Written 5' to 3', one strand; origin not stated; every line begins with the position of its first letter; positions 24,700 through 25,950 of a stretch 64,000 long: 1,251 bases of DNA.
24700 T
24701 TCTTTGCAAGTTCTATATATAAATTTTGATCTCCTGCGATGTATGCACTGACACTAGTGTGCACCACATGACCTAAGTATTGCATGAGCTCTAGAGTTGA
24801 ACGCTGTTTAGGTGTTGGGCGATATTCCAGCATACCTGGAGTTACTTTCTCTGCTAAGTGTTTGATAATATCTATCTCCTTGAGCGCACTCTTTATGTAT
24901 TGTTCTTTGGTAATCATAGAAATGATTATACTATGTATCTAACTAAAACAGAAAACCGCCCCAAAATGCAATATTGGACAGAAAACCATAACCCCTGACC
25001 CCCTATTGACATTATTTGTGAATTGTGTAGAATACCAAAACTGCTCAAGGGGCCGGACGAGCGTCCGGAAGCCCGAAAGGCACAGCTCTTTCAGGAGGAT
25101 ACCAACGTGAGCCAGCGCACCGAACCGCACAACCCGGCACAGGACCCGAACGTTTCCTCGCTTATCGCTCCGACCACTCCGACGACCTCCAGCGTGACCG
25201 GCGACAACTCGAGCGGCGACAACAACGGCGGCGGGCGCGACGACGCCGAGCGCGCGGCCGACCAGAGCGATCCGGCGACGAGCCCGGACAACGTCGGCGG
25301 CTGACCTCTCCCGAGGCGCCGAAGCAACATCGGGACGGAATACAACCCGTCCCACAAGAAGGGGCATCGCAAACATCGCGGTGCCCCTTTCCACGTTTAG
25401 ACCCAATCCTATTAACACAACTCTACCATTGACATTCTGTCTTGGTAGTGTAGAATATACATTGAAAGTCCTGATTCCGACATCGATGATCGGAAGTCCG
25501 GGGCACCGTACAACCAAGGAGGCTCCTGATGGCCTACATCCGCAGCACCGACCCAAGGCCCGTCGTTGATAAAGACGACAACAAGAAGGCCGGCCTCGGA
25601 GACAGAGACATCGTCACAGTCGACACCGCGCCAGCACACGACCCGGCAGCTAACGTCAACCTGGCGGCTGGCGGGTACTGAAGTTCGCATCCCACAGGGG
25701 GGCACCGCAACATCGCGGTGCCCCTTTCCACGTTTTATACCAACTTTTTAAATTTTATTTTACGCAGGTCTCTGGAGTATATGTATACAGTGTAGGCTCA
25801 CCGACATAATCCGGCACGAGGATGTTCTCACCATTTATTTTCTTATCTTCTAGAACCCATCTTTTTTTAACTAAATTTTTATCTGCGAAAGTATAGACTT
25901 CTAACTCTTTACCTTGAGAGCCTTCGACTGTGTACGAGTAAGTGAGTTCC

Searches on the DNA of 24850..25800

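Call 85: search_rna_families(source=window, start=24850, end=25800, threshold=evalue, max_evalue=1)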
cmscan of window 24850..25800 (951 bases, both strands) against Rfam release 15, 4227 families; matches with E-value up to 1: 1.
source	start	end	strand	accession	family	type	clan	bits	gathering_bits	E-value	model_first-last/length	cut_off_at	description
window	25673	25728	+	RF02985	ftsZ-DE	Gene; sRNA;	-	21.7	72.2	0.14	1-69/69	no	ftsZ-DE RNA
